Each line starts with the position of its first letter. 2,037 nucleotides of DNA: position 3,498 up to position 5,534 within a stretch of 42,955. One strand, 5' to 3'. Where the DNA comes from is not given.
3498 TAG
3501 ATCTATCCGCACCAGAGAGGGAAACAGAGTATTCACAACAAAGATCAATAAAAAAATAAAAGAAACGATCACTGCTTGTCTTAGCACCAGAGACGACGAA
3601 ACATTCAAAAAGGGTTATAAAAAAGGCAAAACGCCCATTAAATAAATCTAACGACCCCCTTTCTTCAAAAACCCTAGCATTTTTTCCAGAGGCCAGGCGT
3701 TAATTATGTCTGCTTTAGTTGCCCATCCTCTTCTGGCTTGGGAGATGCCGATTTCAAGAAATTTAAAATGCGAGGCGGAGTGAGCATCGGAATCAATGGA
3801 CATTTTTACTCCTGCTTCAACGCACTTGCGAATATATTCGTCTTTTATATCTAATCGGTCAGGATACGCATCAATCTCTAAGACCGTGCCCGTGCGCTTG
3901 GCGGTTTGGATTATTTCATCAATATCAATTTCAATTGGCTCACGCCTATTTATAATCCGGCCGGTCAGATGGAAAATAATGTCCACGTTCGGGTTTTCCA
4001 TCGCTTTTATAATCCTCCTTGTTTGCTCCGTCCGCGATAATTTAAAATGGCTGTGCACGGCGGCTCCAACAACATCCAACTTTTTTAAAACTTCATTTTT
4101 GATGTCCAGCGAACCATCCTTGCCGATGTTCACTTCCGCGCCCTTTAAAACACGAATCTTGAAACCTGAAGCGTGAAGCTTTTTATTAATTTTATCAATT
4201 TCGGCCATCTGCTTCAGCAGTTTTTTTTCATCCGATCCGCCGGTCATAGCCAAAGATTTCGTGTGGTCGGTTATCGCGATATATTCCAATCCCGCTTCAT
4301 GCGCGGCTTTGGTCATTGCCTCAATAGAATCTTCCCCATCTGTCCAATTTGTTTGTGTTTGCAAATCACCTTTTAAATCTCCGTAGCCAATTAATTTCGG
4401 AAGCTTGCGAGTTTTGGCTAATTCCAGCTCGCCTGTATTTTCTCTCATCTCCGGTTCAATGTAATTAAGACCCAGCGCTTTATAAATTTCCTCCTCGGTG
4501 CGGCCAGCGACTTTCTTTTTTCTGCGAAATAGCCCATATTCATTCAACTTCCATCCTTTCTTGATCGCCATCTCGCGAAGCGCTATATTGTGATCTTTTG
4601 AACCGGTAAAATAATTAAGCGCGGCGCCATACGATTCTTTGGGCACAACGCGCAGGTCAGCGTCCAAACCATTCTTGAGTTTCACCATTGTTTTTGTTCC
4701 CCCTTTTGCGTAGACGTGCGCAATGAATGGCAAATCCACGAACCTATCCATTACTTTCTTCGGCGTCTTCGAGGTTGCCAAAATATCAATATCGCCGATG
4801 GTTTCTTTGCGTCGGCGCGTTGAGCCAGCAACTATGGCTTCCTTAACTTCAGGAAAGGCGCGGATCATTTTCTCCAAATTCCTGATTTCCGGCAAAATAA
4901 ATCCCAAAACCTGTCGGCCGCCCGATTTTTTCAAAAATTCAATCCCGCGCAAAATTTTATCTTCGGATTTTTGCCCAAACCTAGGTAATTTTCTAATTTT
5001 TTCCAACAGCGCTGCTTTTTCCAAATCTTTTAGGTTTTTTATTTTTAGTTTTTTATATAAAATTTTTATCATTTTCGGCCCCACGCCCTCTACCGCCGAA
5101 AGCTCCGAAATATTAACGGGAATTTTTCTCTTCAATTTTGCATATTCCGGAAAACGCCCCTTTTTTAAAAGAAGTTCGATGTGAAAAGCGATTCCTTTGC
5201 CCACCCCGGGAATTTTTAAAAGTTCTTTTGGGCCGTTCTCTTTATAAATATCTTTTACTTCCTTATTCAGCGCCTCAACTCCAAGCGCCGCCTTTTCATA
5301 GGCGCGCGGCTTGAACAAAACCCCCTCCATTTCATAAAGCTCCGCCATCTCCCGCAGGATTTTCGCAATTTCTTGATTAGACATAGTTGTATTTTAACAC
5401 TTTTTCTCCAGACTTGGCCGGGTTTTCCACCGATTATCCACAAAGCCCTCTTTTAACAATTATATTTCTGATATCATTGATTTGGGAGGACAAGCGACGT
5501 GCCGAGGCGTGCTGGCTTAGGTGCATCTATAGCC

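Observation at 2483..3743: polX 3'-end relic flanking a 1.1-kb single-gene insert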

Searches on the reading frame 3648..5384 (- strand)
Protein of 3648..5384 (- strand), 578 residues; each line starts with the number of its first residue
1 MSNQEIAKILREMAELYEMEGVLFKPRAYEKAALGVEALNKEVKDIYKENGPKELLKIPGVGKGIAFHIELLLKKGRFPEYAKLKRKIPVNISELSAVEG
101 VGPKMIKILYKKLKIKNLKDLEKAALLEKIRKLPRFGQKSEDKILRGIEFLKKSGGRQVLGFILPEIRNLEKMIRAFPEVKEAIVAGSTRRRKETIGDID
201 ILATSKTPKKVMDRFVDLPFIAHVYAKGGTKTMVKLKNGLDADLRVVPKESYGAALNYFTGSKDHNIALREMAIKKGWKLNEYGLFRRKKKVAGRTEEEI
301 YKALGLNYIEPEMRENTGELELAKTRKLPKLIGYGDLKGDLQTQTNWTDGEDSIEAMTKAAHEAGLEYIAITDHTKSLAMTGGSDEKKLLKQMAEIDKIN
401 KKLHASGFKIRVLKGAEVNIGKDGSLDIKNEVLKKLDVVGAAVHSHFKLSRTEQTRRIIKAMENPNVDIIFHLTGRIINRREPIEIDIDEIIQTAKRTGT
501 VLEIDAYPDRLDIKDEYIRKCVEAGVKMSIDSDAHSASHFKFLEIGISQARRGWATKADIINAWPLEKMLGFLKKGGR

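Call 5: search_protein_families(library=pfam, proteins=[window:3648-5384:-], max_evalue=0.1)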
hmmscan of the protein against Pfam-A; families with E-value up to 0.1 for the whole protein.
window:3648-5384:- (578 aa): 9 families
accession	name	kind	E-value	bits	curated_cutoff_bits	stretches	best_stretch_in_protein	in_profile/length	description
PF14791.11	DNA_pol_B_thumb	-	1.4e-25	89.4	25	1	255-315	1-63/63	DNA polymerase beta thumb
PF14716.13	HHH_8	-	1.3e-17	64.4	30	1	1-77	1-72/73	Helix-hairpin-helix domain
PF14520.12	HHH_5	-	1.2e-09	38.9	27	1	93-147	2-54/57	Helix-hairpin-helix domain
PF02811.25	PHP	-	2e-08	35.2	26.4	1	341-476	2-94/164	PHP domain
PF00633.29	HHH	-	7.9e-08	32.2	24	1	84-105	2-23/30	Helix-hairpin-helix motif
PF14792.12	DNA_pol_B_palm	-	4e-05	24.3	25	1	171-210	15-54/113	DNA polymerase beta palm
PF04055.27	Radical_SAM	-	0.05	14.2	29.5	0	128-163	114-148/166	Radical SAM superfamily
PF01909.29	NTP_transf_2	-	0.088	13.6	21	0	171-220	5-47/93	Nucleotidyltransferase domain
PF07807.16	RED_C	-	0.091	13.7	27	0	339-402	39-99/112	RED-like protein C-terminal region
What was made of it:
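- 3648..5384 (-): polX gene (578 aa; family X polymerase plus PHP domain), intact, now ending in a cassette-supplied tail. Pfam hits: HHH_8, DNA_pol_B_thumb, PHP (call 5).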

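Call 10: find_encoding_contigs(protein=window:3648-5384:-, flank=10000)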
Protein window:3648-5384:- (578 aa): 4 contigs read that carry it; 3 places shown.
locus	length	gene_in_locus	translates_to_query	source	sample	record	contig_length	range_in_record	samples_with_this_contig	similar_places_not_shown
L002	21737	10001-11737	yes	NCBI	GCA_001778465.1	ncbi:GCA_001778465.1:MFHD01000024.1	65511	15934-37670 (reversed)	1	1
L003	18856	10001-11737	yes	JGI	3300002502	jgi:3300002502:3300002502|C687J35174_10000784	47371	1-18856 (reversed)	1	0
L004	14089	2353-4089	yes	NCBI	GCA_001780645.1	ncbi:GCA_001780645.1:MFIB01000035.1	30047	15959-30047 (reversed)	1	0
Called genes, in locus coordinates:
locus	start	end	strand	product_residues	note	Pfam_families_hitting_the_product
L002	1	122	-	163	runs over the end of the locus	PF01725:Ham1p_like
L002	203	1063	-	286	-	-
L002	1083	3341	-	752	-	PF01138:RNase_PH, PF03725:RNase_PH_C (weak), PF03726:PNPase (weak), PF01138:RNase_PH, PF00013:KH_1, PF00575:S1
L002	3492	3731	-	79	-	PF10049:DUF2283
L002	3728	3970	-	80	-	PF14076:DUF4258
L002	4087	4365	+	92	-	-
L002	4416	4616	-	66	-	PF07927:HicA_toxin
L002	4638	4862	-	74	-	PF24113:DUF7387 (weak)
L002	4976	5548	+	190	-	PF18306:LDcluster4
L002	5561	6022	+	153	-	PF02308:MgtC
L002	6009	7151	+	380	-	PF01490:Aa_trans (weak)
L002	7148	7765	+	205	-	PF09335:VTT_dom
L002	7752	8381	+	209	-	PF03167:UDG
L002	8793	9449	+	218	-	PF07690:MFS_1, PF05977:MFS_3 (weak)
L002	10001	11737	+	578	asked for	PF14716:HHH_8, PF00633:HHH (faint), PF14520:HHH_5 (weak), PF14791:DNA_pol_B_thumb, PF02811:PHP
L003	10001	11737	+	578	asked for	PF14716:HHH_8, PF00633:HHH (faint), PF14520:HHH_5 (weak), PF14791:DNA_pol_B_thumb, PF02811:PHP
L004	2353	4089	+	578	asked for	PF14716:HHH_8, PF00633:HHH (faint), PF14520:HHH_5 (weak), PF14791:DNA_pol_B_thumb, PF02811:PHP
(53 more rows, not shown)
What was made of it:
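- The arrangement is identical in three assemblies (call 10). The same join occurs in three records (two NCBI MAGs and a JGI contig) of 30-65 kb (call 10).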

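Call 18: find_related_loci(query=window:3648-5384:-, collection=genome_contigs, flank=5000)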
Query window:3648-5384:- (578 aa) in genome_contigs; peptide patterns used: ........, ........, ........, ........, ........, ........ (x = any residue, [..] = any of these).
290 stretches matched a pattern; 172 encode a relative of the query (tblastn E <= 1e-3); the best 80 are kept; 80 distinct loci.
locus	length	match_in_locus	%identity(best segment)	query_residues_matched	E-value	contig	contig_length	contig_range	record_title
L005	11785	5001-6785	81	1-574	0e+0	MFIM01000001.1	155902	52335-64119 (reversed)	MAG: Candidatus Giovannonibacteria bacterium RIFCSPLOWO2_02_FULL_45_28 rifcsplowo2_02_scaffold_108, whole genome shotgun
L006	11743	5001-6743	82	1-574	0e+0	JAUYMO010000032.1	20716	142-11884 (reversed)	MAG: Candidatus Giovannonibacteria bacterium isolate C24_metabat.bin.89 C24_k141_794444, whole genome shotgun sequence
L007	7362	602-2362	75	1-574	0e+0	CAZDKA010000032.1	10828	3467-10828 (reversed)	MAG TPA_asm: uncultured Candidatus Saccharibacteria bacterium isolate SRP269290_co3_436 genome assembly, contig: NODE_76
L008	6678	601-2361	75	1-574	0e+0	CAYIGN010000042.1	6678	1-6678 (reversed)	MAG TPA_asm: uncultured Candidatus Saccharibacteria bacterium isolate ERP119705_co24_1044 genome assembly, contig: NODE_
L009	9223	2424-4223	72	1-574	0e+0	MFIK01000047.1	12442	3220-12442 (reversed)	MAG: Candidatus Giovannonibacteria bacterium RIFCSPLOWO2_02_FULL_43_54 rifcsplowo2_02_scaffold_9935, whole genome shotgu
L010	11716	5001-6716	75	1-574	0e+0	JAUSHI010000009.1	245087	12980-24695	MAG: bacterium isolate E14_metabat.bin.18 E14_k141_443958, whole genome shotgun sequence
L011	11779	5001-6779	73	1-574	0e+0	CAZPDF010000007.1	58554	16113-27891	MAG TPA_asm: uncultured Candidatus Saccharibacteria bacterium isolate SRP178908_co1_311 genome assembly, contig: NODE_25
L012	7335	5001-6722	74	1-574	0e+0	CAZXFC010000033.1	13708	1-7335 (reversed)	MAG TPA_asm: uncultured Candidatus Saccharibacteria bacterium isolate SRP269290_co1_801 genome assembly, contig: NODE_63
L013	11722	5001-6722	73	1-574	0e+0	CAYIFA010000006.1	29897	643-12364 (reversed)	MAG TPA_asm: uncultured Candidatus Saccharibacteria bacterium isolate ERP119705_co1_703 genome assembly, contig: NODE_14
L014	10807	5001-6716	70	1-574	0e+0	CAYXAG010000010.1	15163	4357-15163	MAG TPA_asm: uncultured Candidatus Saccharibacteria bacterium isolate SRP269290_co5_1 genome assembly, contig: NODE_1186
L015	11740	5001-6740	69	1-574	0e+0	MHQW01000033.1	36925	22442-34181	MAG: Candidatus Sungbacteria bacterium RIFCSPLOWO2_02_FULL_51_17 rifcsplowo2_02_scaffold_3989, whole genome shotgun sequ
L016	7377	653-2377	70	1-574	0e+0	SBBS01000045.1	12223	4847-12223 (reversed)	MAG: bacterium isolate Bin_46_1 Hy_contig11825, whole genome shotgun sequence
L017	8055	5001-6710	68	1-574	0e+0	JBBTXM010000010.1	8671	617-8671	MAG: Patescibacteria group bacterium isolate H51-bin150_1 H51_bin150_1_000000000010, whole genome shotgun sequence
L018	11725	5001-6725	65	1-575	0e+0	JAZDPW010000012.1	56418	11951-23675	MAG: Candidatus Jorgensenbacteria bacterium isolate MEGAHIT-group-0.89 k141_11899394, whole genome shotgun sequence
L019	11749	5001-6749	64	1-574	0e+0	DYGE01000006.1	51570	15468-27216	MAG TPA_asm: Candidatus Paceibacter sp. isolate BE2012_5_45_13 Afr_mines_BE2012_370_length_51570_cov_5_835116, whole gen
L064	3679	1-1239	84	158-574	0e+0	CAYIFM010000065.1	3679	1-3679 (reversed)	MAG TPA_asm: uncultured Candidatus Saccharibacteria bacterium isolate ERP119705_co18_8 genome assembly, contig: NODE_376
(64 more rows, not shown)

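Call 90: find_homologous_proteins(query=window:3648-5384:-, max_evalue=1e-150)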
Query window:3648-5384:- (578 aa): 6880 proteins with E <= 1e-150 among 8000 candidates; the best 120 are listed.
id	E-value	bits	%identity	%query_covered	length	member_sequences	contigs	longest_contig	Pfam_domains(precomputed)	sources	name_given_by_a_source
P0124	0.0e+0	1260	100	100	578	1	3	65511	PF14520.13,PF14716.14,PF02811.27,PF00633.30,PF14791.12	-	-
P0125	0.0e+0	1223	100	97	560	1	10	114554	PF14520.13,PF14716.14,PF02811.27,PF00633.30,PF14791.12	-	-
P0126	0.0e+0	1219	100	97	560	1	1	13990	PF14520.13,PF14716.14,PF02811.27,PF00633.30,PF14791.12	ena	-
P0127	0.0e+0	1066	85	99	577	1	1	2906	PF14520.13,PF14716.14,PF02811.27,PF00633.30,PF14791.12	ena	-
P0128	0.0e+0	1061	84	99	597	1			PF14520.13,PF14716.14,PF02811.27,PF00633.30,PF14791.12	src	-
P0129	0.0e+0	1041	83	99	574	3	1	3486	PF14520.13,PF14716.14,PF02811.27,PF14792.13,PF14791.12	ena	-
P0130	0.0e+0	1041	83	99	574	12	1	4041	PF14520.13,PF14716.14,PF02811.27,PF14791.12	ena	-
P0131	0.0e+0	1035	83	99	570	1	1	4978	PF14520.13,PF14716.14,PF02811.27,PF00633.30,PF14791.12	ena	-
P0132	0.0e+0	1027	82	99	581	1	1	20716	PF14520.13,PF14716.14,PF02811.27,PF00633.30,PF14791.12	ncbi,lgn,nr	ncbi:MAG: DNA polymerase/3'-5' exonuclease PolX [Candidatus Giovannonibacteria bacterium]|nr:DNA pol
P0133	0.0e+0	1024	82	98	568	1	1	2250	PF14520.13,PF14716.14,PF02811.27,PF14792.13,PF14791.12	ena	-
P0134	0.0e+0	1023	82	98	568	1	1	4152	PF14520.13,PF14716.14,PF02811.27,PF14792.13,PF14791.12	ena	-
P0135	0.0e+0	1022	84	96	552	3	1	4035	PF14520.13,PF14716.14,PF02811.27,PF00633.30,PF14791.12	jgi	-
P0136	0.0e+0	1020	85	96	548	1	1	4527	PF14520.13,PF14716.14,PF02811.27,PF00633.30,PF14791.12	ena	-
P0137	0.0e+0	1017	84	96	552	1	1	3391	PF14520.13,PF14716.14,PF02811.27,PF00633.30,PF14791.12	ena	-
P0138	1.4e-298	1009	84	96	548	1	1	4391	PF14520.13,PF14716.14,PF02811.27,PF00633.30,PF14791.12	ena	-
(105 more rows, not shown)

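Call 91: find_encoding_contigs(protein=P0127, flank=5000, max_places=2)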
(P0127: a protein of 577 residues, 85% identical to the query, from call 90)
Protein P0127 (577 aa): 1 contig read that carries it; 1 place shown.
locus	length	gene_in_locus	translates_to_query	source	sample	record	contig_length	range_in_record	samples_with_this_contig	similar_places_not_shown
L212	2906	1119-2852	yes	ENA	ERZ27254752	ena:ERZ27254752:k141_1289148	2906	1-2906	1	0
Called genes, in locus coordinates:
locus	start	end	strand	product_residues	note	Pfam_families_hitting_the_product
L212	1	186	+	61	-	?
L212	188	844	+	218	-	PF12832:MFS_1_like (weak), PF07690:MFS_1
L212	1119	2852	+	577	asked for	PF14716:HHH_8, PF00633:HHH (faint), PF14520:HHH_5 (weak), PF14791:DNA_pol_B_thumb, PF02811:PHP (weak)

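Call 92: find_encoding_contigs(protein=P0136, flank=5000, max_places=2)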
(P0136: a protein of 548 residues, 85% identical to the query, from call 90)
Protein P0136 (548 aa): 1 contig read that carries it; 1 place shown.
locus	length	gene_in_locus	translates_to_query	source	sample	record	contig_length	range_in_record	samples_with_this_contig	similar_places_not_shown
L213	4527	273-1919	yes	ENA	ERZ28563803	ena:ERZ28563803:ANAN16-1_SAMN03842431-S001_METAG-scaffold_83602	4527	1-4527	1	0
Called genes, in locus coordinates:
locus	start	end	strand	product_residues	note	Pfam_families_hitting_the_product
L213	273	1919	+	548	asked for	PF14716:HHH_8 (weak), PF00633:HHH (faint), PF14520:HHH_5 (weak), PF14791:DNA_pol_B_thumb, PF02811:PHP (weak)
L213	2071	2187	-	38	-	-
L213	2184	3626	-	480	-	PF02310:B12-binding, PF04055:Radical_SAM (weak)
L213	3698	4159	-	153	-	-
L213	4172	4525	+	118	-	?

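Call 93: find_encoding_contigs(protein=P0131, flank=5000, max_places=2)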
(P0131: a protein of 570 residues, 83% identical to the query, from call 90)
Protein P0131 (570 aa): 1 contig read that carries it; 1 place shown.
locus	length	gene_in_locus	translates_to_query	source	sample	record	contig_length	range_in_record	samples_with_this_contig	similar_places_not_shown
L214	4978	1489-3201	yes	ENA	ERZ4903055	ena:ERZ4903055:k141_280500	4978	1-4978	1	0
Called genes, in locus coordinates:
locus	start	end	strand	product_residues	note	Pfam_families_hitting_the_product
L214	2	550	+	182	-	?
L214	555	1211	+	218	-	PF12832:MFS_1_like (weak), PF07690:MFS_1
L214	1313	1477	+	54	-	-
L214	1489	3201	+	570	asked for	PF14716:HHH_8, PF00633:HHH (faint), PF14520:HHH_5 (weak), PF14791:DNA_pol_B_thumb, PF02811:PHP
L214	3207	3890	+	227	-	PF02463:SMC_N (faint), PF13476:AAA_23 (weak), PF00005:ABC_tran, PF13304:AAA_21 (weak)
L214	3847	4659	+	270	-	PF00950:ABC-3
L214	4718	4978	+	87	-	?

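Call 96: find_encoding_contigs(protein=P0138, flank=5000, max_places=2)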
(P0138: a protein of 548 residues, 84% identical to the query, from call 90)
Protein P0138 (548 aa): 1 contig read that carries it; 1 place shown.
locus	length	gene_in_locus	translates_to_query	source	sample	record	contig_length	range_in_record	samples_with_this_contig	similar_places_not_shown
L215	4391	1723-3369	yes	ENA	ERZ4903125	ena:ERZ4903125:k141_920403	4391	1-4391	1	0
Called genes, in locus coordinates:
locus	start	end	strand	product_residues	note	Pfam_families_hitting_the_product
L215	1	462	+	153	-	?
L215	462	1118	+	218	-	PF12832:MFS_1_like (weak), PF07690:MFS_1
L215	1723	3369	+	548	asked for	PF14716:HHH_8 (weak), PF00633:HHH (faint), PF14520:HHH_5 (weak), PF14791:DNA_pol_B_thumb, PF02811:PHP (weak)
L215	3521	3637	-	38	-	-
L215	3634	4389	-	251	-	?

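Call 97: find_encoding_contigs(protein=P0135, flank=5000, max_places=2)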
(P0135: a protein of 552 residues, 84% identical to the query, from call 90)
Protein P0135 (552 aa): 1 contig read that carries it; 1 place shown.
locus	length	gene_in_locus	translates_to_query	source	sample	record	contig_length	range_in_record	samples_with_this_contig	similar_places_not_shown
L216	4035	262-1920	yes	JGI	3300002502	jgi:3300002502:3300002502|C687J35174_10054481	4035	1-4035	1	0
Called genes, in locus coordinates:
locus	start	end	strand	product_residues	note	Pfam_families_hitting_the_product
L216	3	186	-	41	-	?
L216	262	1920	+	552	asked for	PF14716:HHH_8 (weak), PF00633:HHH (faint), PF14520:HHH_5 (weak), PF14791:DNA_pol_B_thumb, PF02811:PHP (weak)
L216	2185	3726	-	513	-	PF02310:B12-binding, PF04055:Radical_SAM (weak)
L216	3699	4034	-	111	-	?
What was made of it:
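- A related strain with another cassette at the same site occurs in the same Rifle sample (JGI 3300002502; calls 10, 97).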
